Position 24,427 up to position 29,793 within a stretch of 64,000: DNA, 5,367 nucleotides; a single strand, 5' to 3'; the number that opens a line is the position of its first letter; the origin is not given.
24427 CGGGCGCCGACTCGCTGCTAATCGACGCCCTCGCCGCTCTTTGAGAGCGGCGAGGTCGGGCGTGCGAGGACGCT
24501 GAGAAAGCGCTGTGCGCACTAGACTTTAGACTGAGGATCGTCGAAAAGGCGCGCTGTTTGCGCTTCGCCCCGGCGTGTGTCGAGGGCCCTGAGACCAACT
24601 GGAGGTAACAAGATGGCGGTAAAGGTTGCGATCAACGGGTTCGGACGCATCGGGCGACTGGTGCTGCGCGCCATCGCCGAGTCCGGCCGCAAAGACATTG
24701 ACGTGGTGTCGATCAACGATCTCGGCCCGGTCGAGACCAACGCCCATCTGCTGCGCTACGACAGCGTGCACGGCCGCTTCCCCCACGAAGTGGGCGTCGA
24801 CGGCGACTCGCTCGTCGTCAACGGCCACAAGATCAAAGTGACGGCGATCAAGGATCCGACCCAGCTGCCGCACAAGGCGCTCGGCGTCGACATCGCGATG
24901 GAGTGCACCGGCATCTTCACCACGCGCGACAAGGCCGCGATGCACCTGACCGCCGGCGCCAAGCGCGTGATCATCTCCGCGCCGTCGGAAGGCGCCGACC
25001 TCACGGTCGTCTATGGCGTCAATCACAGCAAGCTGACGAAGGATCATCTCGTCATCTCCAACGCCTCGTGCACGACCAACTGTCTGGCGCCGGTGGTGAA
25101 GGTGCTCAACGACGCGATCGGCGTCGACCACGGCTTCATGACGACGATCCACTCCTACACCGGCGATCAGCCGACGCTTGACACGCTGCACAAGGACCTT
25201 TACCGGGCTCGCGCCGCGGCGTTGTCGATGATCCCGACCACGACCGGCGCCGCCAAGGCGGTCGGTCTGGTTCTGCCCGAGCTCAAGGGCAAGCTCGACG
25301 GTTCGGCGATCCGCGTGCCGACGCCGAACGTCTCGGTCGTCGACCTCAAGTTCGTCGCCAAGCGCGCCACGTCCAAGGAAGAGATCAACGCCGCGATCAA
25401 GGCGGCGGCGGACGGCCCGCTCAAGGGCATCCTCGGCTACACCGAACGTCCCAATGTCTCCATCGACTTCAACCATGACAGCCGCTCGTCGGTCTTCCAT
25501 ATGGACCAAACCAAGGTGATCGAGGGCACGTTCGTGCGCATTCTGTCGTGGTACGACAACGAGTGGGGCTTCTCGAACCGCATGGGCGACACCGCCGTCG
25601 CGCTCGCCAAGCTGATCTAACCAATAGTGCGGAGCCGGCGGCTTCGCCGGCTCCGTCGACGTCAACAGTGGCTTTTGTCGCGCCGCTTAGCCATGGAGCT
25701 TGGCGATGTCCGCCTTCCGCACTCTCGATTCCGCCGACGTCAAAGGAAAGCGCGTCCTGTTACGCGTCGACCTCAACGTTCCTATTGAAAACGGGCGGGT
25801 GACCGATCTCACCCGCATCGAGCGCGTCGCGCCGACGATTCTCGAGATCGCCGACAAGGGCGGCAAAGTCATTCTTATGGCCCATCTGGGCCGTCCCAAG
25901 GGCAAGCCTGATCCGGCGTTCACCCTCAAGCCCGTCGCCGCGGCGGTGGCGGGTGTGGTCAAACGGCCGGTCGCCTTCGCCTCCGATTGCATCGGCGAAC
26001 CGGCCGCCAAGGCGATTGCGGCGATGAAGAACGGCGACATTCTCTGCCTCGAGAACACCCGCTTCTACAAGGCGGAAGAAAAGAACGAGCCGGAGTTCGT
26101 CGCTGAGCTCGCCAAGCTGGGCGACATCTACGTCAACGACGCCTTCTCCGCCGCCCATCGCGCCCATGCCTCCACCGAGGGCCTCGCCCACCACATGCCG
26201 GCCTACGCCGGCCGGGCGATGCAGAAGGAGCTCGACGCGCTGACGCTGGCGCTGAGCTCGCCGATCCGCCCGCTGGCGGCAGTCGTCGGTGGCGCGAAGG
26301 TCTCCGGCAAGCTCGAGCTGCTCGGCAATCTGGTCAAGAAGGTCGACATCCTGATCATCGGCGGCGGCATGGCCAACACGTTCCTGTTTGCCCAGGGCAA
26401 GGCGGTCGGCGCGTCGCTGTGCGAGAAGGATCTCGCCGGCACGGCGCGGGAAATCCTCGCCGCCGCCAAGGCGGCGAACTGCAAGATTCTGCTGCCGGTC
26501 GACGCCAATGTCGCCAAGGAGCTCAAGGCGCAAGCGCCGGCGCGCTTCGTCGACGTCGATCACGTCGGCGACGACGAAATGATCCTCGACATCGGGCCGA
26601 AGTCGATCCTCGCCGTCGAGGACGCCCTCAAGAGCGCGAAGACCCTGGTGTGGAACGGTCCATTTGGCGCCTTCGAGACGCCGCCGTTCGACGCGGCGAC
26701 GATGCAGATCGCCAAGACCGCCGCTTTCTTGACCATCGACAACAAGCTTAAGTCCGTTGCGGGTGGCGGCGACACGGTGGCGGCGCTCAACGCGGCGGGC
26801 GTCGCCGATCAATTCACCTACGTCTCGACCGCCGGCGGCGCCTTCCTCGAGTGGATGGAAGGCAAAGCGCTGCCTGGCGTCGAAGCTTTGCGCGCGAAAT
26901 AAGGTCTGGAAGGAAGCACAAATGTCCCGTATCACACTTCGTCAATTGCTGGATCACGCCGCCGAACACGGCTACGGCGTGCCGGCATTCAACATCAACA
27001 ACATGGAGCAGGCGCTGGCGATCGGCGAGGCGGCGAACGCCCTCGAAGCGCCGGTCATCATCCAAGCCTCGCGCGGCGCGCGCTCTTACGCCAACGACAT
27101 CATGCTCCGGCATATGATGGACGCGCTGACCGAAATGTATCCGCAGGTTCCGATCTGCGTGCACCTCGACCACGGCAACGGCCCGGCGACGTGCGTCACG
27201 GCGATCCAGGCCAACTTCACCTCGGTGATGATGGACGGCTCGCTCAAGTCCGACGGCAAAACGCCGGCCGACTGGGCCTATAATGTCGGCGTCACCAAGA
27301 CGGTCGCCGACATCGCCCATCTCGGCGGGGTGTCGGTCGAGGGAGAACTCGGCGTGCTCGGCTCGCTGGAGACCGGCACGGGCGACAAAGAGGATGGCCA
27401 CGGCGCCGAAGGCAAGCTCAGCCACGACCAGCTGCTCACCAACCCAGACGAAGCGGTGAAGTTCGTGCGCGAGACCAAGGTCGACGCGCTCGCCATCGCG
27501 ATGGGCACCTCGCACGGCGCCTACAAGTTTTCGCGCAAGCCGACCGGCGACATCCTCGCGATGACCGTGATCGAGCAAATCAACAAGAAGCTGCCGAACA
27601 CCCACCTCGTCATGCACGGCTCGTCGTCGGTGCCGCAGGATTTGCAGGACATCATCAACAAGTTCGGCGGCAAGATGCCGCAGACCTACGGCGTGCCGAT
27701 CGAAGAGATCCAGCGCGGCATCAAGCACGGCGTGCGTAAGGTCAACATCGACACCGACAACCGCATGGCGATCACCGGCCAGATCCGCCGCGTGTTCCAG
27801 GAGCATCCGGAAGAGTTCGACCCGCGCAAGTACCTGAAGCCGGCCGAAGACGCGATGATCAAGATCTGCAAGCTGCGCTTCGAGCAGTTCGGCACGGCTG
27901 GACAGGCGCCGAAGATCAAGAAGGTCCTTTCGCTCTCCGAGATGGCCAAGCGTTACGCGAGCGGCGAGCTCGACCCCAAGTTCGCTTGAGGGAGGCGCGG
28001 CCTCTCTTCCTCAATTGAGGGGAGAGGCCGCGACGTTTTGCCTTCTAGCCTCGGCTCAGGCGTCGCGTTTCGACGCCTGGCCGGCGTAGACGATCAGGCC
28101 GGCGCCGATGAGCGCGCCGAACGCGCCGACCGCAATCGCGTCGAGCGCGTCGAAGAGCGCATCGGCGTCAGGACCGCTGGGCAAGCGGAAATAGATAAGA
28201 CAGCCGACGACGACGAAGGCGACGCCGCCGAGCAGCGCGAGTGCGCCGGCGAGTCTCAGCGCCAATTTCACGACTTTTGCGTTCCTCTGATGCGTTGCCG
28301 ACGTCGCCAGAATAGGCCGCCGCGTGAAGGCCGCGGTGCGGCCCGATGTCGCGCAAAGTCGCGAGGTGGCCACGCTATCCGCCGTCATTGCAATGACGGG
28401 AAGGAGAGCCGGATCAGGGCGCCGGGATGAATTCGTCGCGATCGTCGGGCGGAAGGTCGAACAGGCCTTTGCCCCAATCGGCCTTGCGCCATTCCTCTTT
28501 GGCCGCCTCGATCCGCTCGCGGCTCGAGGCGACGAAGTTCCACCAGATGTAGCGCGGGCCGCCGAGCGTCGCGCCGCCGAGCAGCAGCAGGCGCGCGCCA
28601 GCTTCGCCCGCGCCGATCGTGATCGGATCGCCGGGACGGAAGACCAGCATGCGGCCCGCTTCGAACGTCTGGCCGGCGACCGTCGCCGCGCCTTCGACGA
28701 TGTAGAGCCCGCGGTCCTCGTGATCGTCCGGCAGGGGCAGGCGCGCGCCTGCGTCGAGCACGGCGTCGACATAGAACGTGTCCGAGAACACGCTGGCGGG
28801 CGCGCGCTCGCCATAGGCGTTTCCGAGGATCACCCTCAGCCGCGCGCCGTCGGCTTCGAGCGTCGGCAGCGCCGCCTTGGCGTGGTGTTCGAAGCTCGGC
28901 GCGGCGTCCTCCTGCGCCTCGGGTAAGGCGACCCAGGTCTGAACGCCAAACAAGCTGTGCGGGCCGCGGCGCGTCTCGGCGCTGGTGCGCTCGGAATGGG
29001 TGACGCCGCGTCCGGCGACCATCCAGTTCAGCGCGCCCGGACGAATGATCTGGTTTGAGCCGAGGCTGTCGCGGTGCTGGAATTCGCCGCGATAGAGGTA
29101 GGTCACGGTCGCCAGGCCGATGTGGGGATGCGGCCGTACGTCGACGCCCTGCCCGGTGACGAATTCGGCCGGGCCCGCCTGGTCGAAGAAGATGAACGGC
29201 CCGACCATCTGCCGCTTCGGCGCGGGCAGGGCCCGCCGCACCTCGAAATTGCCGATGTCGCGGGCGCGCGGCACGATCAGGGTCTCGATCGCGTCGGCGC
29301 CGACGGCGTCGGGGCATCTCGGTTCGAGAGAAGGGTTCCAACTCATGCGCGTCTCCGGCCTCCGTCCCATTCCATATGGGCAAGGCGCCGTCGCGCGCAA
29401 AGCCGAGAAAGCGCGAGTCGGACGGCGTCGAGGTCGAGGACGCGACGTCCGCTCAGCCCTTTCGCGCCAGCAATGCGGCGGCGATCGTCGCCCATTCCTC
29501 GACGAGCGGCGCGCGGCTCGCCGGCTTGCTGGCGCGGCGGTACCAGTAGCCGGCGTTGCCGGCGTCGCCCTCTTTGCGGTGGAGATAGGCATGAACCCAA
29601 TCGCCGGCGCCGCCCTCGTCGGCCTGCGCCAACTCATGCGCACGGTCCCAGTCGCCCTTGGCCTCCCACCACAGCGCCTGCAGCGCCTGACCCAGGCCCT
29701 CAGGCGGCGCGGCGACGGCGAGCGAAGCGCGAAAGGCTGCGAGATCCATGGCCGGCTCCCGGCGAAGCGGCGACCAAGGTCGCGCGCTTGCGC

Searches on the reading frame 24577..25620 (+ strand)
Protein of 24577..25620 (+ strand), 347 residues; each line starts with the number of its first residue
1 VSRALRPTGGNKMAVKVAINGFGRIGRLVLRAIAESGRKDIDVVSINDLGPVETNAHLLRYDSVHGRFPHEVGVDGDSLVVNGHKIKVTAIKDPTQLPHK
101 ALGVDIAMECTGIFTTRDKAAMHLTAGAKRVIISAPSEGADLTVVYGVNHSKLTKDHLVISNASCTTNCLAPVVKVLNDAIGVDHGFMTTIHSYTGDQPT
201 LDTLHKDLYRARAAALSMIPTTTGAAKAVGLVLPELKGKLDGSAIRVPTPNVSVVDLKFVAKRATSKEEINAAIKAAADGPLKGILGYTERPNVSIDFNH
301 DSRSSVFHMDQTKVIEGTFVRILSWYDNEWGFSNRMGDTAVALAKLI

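Call 45: search_protein_families(library=pfam, proteins=[window:24577-25620:+], max_evalue=0.00001)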
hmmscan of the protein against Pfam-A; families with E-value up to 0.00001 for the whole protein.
window:24577-25620:+ (347 aa): 2 families
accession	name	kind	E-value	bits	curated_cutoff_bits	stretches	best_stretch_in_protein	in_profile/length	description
PF02800.25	Gp_dh_C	-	1.3e-65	220.3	24.4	1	170-326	1-158/158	Glyceraldehyde 3-phosphate dehydrogenase, C-terminal domain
PF00044.30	Gp_dh_N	-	9.7e-39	132.2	31.7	1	15-116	1-100/101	Glyceraldehyde 3-phosphate dehydrogenase, NAD binding domain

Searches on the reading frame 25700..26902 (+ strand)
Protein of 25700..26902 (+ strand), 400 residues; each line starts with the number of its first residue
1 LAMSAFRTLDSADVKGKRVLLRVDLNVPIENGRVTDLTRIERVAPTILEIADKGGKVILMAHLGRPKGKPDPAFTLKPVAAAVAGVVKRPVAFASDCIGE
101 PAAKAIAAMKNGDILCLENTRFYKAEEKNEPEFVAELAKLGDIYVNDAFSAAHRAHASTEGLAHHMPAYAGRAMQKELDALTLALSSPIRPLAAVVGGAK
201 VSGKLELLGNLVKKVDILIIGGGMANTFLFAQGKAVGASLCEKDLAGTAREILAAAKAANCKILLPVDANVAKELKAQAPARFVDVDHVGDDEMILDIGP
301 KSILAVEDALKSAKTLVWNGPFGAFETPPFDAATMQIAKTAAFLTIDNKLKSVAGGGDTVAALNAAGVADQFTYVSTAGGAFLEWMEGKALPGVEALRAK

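Call 45: search_protein_families(library=pfam, proteins=[window:25700-26902:+], max_evalue=0.00001)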
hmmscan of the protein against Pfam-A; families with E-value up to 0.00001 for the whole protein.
window:25700-26902:+ (400 aa): 1 family
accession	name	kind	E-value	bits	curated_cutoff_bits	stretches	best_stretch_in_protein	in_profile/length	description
PF00162.24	PGK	-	8e-150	499.5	27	1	10-389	2-379/379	Phosphoglycerate kinase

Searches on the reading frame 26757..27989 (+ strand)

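Call 45: search_protein_families(library=pfam, proteins=[window:26757-27989:+], max_evalue=0.00001)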
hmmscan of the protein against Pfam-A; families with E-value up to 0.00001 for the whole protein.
window:26757-27989:+ (410 aa): 1 family
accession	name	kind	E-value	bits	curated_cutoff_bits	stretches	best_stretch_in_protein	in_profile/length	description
PF01116.26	F_bP_aldolase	-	3.1e-87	293.1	25.5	1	60-383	2-277/277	Fructose-bisphosphate aldolase class-II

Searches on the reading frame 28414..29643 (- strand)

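Call 46: search_protein_families(library=pfam, proteins=[window:28414-29643:-], max_evalue=0.00001)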
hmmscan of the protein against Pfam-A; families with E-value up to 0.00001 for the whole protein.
window:28414-29643:- (409 aa): 2 families
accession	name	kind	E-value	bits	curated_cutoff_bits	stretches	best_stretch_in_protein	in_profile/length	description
PF02678.22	Pirin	-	7.7e-33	113.2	26.1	1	133-238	2-108/108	Pirin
PF05726.19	Pirin_C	-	5.2e-26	91.5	27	1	291-388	1-100/103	Pirin C-terminal cupin domain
